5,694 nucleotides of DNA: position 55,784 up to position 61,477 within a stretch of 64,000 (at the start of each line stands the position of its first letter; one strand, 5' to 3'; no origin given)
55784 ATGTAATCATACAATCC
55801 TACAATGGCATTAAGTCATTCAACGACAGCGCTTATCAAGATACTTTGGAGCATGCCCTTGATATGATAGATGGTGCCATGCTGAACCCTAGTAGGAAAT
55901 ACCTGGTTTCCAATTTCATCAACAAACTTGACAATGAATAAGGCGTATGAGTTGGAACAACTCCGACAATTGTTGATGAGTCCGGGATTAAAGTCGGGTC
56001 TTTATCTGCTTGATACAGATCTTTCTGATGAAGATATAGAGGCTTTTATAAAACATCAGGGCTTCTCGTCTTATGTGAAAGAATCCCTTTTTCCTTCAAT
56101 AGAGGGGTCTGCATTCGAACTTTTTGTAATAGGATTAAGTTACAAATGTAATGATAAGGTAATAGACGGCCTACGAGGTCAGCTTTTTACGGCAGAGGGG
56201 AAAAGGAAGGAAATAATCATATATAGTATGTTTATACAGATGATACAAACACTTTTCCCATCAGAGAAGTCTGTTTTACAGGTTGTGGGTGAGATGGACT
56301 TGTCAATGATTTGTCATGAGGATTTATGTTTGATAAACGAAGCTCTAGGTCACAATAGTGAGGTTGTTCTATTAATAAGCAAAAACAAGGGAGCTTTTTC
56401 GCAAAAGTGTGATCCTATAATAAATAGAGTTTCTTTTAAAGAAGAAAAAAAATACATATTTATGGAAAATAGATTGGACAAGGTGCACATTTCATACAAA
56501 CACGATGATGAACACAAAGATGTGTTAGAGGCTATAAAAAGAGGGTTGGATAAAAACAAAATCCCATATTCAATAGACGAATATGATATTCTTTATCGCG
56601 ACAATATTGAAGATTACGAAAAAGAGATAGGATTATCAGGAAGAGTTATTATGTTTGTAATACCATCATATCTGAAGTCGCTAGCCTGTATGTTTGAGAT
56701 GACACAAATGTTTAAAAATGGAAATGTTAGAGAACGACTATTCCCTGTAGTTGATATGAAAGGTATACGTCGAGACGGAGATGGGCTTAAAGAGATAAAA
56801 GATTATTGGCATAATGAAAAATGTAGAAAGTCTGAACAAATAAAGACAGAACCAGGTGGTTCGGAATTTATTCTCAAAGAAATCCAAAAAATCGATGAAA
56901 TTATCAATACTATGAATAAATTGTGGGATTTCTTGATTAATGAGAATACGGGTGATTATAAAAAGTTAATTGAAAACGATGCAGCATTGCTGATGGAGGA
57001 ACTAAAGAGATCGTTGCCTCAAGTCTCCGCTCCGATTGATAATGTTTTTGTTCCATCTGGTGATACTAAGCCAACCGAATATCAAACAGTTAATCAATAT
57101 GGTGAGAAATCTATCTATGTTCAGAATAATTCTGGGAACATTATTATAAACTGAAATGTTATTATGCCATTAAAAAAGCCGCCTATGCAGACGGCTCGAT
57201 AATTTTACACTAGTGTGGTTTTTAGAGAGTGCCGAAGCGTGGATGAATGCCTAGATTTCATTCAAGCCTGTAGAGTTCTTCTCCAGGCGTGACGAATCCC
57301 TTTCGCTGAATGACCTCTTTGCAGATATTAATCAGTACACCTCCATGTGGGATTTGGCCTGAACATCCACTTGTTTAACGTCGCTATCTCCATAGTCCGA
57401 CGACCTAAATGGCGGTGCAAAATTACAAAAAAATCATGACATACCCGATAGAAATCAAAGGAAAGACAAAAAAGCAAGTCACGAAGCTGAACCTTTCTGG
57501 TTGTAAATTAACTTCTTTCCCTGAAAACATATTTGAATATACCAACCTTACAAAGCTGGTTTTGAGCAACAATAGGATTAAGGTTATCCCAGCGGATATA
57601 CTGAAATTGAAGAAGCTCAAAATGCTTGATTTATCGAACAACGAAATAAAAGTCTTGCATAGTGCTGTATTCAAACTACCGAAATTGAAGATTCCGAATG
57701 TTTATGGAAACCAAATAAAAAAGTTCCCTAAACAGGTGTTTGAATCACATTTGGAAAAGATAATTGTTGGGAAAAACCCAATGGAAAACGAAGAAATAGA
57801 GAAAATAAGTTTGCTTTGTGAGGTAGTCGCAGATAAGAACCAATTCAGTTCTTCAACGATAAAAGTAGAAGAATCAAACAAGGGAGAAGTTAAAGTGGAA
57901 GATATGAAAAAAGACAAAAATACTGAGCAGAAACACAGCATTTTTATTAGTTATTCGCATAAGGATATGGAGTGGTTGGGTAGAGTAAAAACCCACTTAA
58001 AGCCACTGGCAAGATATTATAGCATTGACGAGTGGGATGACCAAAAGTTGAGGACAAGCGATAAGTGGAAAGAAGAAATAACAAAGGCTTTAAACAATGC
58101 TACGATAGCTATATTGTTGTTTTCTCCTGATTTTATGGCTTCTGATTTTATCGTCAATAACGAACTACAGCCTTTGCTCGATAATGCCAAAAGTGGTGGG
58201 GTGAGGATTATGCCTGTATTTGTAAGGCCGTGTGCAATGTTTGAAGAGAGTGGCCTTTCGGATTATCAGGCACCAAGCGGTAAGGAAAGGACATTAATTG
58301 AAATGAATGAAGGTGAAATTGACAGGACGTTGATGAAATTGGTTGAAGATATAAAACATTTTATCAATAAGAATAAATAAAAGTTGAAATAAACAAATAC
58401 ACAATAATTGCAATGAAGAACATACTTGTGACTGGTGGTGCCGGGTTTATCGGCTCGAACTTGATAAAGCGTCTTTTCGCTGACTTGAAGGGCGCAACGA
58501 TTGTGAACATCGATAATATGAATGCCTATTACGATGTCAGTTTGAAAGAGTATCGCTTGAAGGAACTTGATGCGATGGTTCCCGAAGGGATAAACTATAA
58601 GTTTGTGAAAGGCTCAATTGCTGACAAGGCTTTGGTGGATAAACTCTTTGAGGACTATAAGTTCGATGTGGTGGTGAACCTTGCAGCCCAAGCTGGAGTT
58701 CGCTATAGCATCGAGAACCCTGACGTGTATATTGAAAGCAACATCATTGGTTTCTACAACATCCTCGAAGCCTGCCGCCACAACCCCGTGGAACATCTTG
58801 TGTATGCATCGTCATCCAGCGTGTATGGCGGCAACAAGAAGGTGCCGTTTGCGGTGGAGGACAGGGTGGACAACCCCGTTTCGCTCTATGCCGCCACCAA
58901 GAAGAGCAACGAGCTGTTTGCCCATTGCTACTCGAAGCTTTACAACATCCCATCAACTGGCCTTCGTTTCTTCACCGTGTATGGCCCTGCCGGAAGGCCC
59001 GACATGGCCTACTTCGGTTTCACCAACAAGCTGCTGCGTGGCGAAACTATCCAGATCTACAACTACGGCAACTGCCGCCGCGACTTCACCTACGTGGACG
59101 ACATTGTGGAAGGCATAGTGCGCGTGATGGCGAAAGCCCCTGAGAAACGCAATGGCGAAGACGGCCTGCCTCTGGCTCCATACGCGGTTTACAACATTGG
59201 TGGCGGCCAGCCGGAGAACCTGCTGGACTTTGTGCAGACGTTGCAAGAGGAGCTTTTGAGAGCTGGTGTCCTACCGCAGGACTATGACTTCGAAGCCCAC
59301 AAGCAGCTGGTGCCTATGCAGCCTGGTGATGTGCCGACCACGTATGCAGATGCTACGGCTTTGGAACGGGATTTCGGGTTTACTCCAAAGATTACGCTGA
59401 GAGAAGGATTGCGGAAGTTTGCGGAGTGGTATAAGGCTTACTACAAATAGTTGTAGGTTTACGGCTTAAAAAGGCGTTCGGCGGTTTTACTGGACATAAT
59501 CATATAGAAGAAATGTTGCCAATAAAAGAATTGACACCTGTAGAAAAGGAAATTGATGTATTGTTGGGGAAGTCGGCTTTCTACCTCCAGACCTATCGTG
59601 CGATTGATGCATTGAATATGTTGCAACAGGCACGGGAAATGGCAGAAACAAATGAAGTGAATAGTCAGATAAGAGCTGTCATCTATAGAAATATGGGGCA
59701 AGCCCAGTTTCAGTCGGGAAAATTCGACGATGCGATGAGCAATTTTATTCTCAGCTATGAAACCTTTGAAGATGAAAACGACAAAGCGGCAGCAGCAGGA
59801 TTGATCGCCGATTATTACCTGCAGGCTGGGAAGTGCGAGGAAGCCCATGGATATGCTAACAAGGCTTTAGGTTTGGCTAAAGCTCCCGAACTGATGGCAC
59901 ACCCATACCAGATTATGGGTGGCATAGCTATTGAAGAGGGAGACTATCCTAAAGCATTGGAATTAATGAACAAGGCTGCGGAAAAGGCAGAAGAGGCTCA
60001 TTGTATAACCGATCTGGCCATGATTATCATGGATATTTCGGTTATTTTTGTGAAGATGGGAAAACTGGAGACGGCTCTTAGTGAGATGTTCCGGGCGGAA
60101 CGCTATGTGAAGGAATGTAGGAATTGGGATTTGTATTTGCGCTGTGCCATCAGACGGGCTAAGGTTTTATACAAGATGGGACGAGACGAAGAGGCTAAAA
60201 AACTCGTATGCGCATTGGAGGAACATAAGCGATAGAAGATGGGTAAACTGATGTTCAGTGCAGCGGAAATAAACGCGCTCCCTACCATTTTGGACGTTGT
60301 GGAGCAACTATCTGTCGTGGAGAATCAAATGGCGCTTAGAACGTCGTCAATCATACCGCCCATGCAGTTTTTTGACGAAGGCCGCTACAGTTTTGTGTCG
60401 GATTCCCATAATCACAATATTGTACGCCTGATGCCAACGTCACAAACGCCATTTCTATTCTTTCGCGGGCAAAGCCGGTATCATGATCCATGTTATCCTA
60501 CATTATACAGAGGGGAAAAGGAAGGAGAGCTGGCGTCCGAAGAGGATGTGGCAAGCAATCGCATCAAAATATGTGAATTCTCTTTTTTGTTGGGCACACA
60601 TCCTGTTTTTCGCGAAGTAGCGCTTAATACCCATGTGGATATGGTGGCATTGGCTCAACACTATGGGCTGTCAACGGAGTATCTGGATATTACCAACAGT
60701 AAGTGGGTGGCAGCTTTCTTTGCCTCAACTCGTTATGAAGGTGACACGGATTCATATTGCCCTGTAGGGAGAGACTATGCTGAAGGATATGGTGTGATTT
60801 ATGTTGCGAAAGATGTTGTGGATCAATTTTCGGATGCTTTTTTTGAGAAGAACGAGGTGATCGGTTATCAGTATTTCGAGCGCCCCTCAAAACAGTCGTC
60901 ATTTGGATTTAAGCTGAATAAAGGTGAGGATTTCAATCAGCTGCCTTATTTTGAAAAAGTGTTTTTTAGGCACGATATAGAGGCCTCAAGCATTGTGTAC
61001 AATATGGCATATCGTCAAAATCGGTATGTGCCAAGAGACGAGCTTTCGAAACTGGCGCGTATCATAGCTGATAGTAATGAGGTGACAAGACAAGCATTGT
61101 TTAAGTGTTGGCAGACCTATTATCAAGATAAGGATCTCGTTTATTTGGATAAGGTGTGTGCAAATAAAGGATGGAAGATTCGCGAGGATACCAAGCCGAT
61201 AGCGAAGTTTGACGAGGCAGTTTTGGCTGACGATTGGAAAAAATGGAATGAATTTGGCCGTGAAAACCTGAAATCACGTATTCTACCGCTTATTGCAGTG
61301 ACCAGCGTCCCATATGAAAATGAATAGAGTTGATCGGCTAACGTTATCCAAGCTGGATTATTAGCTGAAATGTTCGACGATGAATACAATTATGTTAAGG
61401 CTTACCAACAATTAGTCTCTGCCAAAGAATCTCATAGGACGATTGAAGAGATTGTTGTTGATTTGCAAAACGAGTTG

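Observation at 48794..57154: Tight four-gene operon: Septu-like ATPase + HNH nuclease joined to a NACHT-like NTPase + separate TIR protein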

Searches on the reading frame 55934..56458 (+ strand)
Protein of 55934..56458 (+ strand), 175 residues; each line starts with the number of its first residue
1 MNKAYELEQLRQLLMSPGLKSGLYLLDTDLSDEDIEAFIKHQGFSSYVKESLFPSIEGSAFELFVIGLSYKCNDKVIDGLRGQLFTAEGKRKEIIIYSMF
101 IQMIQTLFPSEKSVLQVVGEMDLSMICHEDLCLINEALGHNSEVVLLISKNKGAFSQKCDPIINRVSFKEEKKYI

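Call 103: search_protein_representatives(protein=window:55934-56458:+)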
Query: 175 residues. Proteins with E-value up to 0.001 (for the whole library): 39; up to 1e-10: 23; up to 1e-30: 7. The best 39 are listed.
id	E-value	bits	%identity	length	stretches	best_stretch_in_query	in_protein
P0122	8.9e-95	331.2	88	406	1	1-174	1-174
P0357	1.2e-54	200.7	92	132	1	1-107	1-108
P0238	2.7e-36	141.1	46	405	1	1-174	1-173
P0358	4.3e-34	133.9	38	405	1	1-174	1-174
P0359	3.1e-33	131.1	47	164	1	1-150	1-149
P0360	5.2e-31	123.9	41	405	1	1-165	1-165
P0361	7.7e-31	123.4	40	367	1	2-170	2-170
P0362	9.9e-29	116.5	39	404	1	1-172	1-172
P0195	5.9e-28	114.0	33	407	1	3-174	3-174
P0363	5.2e-26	107.7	50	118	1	1-117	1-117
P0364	8.2e-26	107.0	41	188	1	6-154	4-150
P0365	4.1e-25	104.7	64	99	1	1-96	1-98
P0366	4.9e-23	98.0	35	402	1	8-166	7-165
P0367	1.5e-21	93.1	41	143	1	18-152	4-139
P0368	2.4e-21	92.5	47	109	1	1-107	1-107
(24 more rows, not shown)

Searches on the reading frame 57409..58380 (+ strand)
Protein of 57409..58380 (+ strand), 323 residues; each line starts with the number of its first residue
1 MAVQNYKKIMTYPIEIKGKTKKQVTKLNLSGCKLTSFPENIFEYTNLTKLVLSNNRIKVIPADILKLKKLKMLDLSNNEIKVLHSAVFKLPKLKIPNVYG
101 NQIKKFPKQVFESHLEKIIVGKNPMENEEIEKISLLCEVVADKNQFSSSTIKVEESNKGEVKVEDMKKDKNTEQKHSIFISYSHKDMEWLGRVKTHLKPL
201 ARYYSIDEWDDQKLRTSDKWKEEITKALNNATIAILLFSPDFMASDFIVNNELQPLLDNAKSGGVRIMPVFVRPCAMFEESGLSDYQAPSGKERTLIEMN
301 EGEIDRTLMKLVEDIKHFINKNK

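Call 3: search_protein_families(library=padloc, proteins=[window:57409-58380:+], max_evalue=0.01)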
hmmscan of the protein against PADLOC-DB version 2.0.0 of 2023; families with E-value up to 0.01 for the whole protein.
window:57409-58380:+ (323 aa): 8 families
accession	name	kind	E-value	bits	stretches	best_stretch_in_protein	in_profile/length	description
PDLC00420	ThsB1|ThsB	-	2.5e-17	61.1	1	177-277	3-103/319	TIR-like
PDLC02012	SAVED5--SAVED_TIR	-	6.1e-12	43.3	1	169-289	7-119/404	-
PDLC05062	PDC-S66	-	5.7e-09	33.8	1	141-271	115-241/282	-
PDLC00436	ThsB1|ThsB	-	4.4e-05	21.1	1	152-246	11-107/183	TIR-like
PDLC00728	Effector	-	4.6e-05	20.6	1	169-296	3-129/432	TIR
PDLC00417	ThsB1|ThsB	-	5.2e-05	20.9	1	160-286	153-274/303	TIR-like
PDLC00418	ThsB1|ThsB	-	0.00065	17.6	1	173-271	2-99/155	TIR-like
PDLC00422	ThsB1|ThsB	-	0.0012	16.3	1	149-271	15-137/194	TIR-like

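Call 4: search_protein_families(library=pfam, proteins=[window:57409-58380:+], max_evalue=0.1)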
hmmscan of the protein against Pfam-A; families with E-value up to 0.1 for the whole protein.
window:57409-58380:+ (323 aa): 15 families
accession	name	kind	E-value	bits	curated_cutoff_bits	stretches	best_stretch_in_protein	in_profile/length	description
PF13855.12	LRR_8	-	2.1e-24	85.5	27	3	45-102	1-60/61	Leucine rich repeat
PF13676.11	TIR_2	-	4.9e-17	63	28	1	178-284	1-101/122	TIR domain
PF12799.13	LRR_4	-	1.2e-10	41.7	27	2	45-80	1-36/44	Leucine Rich repeats (2 copies)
PF00560.39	LRR_1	-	9.8e-09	34.1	20.6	0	46-66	1-22/23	Leucine Rich Repeat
PF23598.1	LRR_14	-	3e-07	30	40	1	27-95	27-97/353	Leucine-rich repeat region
PF01582.25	TIR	-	7.8e-07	29.5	21.3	1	193-274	17-98/179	TIR domain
PF25013.1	LRR_Zer-1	-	0.00014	22.5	27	1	22-84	8-79/137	Zer-1-like, Leucine-rich repeats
PF13306.12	LRR_5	-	0.00016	22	27.7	1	24-114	36-123/127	BspA type Leucine rich repeat region (6 copies)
PF10137.14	CAP12-PCTIR_TIR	-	0.00017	22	24.7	1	178-241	2-62/119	CAP12/Pycsar effector protein, TIR domain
PF23211.1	LRR_LRWD1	-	0.00075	19.7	28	1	65-136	39-110/190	Leucine-rich repeat and WD repeat-containing protein 1, LRR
PF13516.12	LRR_6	-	0.0017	18.7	23.4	0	45-57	3-15/24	Leucine Rich repeat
PF08937.16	ThsB_TIR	-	0.0033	18.3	21.2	1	179-257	1-84/100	Thoeris protein ThsB, TIR-like domain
PF24048.1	LRR_NXF1-5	-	0.0043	17.1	30.5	1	3-76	35-110/142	NXF1/2/3/5 leucine-rich repeat domain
PF23286.1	LRR_13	-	0.0082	16.3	30.1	1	24-95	7-78/210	Disease resistance protein RPS4B-like, leucine-rich repeats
PF23952.1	LRR_EndoS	-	0.052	14.2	27.9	0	40-78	77-116/116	Endo-beta-N-acetylglucosaminidase EndoS LRR domain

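Call 99: search_protein_families(library=ncbifam, proteins=[window:57409-58380:+], max_evalue=0.001)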
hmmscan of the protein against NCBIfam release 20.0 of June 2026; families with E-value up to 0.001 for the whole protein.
window:57409-58380:+ (323 aa): 4 families
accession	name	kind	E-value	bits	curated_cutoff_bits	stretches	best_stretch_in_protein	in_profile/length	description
NF041381.1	XopAC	subfamily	1.4e-09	37.2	450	1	24-109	115-202/451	XopAC/AvrAC family type III secretion system effector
NF047464.1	FibnectbindLIC11051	equivalog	1.3e-08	33.8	1000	1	22-112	534-625/685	LIC_11051 family fibronectin-binding protein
NF041351.1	XopL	equivalog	7.5e-08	31.5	500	1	24-94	155-226/497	type III secretion system leucine-rich repeat domain-containing effector XopL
NF041400.1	XopAE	equivalog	7.7e-07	28.4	600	1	24-97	68-143/478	type III secretion system effector XopAE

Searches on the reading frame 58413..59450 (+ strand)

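Call 96: search_protein_families(library=pfam, proteins=[window:58413-59450:+], max_evalue=0.01)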
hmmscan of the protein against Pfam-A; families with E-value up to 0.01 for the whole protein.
window:58413-59450:+ (345 aa): 8 families
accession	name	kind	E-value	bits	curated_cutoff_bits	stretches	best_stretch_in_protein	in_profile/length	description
PF01370.27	Epimerase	-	8.7e-55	186.2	20.9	1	4-249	1-235/240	NAD dependent epimerase/dehydratase family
PF16363.11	GDP_Man_Dehyd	-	5.7e-54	184.2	27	1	5-335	1-331/332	GDP-mannose 4,6 dehydratase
PF01073.25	3Beta_HSD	-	6.2e-19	68.5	22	1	5-241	1-231/280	3-beta hydroxysteroid dehydrogenase/isomerase family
PF04321.23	RmlD_sub_bind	-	3e-17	63.1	27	1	3-246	2-204/287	RmlD substrate binding domain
PF02719.21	Polysacc_synt_2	-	1.7e-15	57.4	20.2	1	4-171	1-150/293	Polysaccharide biosynthesis protein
PF07993.18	NAD_binding_4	-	1.2e-06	28.4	20.1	1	6-146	1-148/258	Male sterility protein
PF08659.16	KR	-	8.7e-05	22.9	22.6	1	4-143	3-146/180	KR domain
PF13460.12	NAD_binding_10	-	0.0021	18.4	27.2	1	59-164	38-125/184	NAD(P)H-binding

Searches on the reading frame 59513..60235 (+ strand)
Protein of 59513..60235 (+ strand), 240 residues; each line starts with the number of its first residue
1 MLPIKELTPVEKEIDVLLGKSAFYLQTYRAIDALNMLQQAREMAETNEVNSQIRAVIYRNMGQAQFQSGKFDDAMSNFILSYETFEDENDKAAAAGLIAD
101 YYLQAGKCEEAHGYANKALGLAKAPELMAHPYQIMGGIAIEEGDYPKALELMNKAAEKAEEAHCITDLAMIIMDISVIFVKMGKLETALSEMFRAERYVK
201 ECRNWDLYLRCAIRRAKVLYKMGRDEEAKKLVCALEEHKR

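Call 3: search_protein_families(library=padloc, proteins=[window:59513-60235:+], max_evalue=0.01)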
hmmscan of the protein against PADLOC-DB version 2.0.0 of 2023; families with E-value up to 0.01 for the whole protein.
window:59513-60235:+ (240 aa): 1 family
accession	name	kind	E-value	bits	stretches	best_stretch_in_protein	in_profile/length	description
PDLC01169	TPR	-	0.0065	13.9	0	60-138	154-221/252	TPR repeats containing protein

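Call 4: search_protein_families(library=pfam, proteins=[window:59513-60235:+], max_evalue=0.1)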
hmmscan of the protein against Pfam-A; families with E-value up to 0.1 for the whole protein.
window:59513-60235:+ (240 aa): 17 families
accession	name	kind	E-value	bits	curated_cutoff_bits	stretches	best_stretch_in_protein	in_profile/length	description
PF13424.12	TPR_12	-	1.1e-17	64.4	30.1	3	55-123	3-76/77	Tetratricopeptide repeat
PF07719.23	TPR_2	-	8.1e-09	35.4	27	1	134-160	6-32/34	Tetratricopeptide repeat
PF17874.7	TPR_MalT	-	1.4e-08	34.8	45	1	32-236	58-267/336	MalT-like TPR region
PF14559.12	TPR_19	-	2.5e-06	28.2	25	0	29-75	6-45/68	Tetratricopeptide repeat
PF10602.15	RPN7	-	4.1e-05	23.8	29.6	1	141-223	48-125/174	26S proteasome subunit RPN7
PF13428.12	TPR_14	-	4.6e-05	24.2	23.5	0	133-160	5-32/44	Tetratricopeptide repeat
PF13181.12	TPR_8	-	0.00014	22.2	25.7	0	131-157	3-29/34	Tetratricopeptide repeat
PF13374.12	TPR_10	-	0.00027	21.3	27.5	0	22-45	10-33/42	Tetratricopeptide repeat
PF22703.2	Cdc6_lid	-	0.00084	19.6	27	1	139-162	29-53/68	Cdc6 AAA+ ATPase-type lid domain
PF00515.34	TPR_1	-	0.0012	19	27.8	1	55-76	1-22/34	Tetratricopeptide repeat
PF24760.1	TPR_IF140_C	-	0.0021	18.9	27.4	0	31-76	72-118/124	IF140 C-terminal TPR domain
PF10475.15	Vps54_N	-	0.011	15.5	27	0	140-194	138-196/291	Vacuolar-sorting protein 54, of GARP complex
PF13432.12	TPR_16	-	0.012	16.5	32.7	0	98-159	3-61/65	Tetratricopeptide repeat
PF13174.12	TPR_6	-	0.025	15.7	26.3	0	214-230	5-21/33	Tetratricopeptide repeat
PF23558.1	TPR_P4H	-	0.041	14.5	27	0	135-190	7-63/91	Prolyl 4-hydroxylase peptide-substrate-binding domain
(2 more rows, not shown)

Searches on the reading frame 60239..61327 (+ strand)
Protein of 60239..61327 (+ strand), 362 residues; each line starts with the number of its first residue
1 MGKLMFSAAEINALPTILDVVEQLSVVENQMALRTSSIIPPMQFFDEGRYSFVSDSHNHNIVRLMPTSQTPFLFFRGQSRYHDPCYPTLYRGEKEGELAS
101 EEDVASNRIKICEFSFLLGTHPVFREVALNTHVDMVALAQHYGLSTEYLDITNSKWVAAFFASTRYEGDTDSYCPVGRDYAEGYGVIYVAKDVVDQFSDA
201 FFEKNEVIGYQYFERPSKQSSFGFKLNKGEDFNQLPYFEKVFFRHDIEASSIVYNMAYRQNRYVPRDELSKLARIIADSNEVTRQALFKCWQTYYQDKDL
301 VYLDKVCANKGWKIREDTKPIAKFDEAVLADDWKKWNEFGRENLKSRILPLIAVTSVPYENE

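Call 3: search_protein_families(library=padloc, proteins=[window:60239-61327:+], max_evalue=0.01)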
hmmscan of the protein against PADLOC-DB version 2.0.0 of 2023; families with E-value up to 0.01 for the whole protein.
window:60239-61327:+ (362 aa): 14 families
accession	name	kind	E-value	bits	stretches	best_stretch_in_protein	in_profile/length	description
PDLC04938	PDC-S15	-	6.8e-14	49.9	1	68-192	60-164/276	-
PDLC04937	PDC-S15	-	8.4e-14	49.8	1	72-173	36-135/254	-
PDLC04936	PDC-S15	-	1.4e-11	42.3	1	64-175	36-135/300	-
PDLC04927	PDC-S15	-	2.1e-10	38.1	1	71-199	37-152/422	-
PDLC04934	PDC-S15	-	1.2e-09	35.8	1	73-169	61-154/416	-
PDLC04933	PDC-S15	-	3.7e-09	34.5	1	65-168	22-114/286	-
PDLC04931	PDC-S15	-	1.8e-07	29.2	1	72-175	64-167/282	-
PDLC04926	PDC-S15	-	2e-07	28.4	1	72-166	33-121/300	-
PDLC04940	PDC-S15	-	3.3e-07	28.2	1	132-195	122-174/280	-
PDLC04930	PDC-S15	-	1.4e-06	25.6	1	72-170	26-119/380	-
PDLC04929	PDC-S15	-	8.9e-05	20.5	1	128-171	87-130/308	-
PDLC04939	PDC-S15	-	0.0024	14.8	1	65-163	24-109/487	-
PDLC04932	PDC-S15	-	0.0034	14.8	1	130-167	106-143/324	-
PDLC04935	PDC-S15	-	0.0069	13.3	1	74-164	140-224/535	-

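Call 4: search_protein_families(library=pfam, proteins=[window:60239-61327:+], max_evalue=0.1)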
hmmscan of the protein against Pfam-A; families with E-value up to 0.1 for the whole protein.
window:60239-61327:+ (362 aa): 1 family
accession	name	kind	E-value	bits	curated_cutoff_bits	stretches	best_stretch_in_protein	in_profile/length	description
PF08867.16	FRG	-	5.1e-13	50.2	25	1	73-166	3-89/94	FRG domain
